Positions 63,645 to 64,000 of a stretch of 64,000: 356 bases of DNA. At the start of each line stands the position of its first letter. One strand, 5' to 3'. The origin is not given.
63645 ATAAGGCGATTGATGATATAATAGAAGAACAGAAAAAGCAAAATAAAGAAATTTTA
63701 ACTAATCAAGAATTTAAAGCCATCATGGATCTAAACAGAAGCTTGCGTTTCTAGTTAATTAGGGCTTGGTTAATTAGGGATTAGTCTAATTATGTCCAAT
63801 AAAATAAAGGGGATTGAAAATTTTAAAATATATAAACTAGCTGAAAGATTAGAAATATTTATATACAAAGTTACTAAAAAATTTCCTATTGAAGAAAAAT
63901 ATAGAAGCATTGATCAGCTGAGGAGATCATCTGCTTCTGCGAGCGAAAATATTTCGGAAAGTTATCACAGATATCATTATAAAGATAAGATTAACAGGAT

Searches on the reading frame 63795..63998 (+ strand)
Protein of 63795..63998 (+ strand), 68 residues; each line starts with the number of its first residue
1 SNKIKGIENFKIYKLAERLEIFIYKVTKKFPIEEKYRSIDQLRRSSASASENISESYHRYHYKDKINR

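Call 45: search_protein_families(library=pfam, proteins=[window:63795-63998:+], max_evalue=0.001)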
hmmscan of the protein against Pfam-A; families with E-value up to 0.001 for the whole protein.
window:63795-63998:+ (68 aa): 1 family
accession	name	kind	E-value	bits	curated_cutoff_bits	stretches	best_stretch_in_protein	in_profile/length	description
PF05635.17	23S_rRNA_IVP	-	1.8e-15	57.5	33.8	1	8-67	1-60/106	23S rRNA-intervening sequence protein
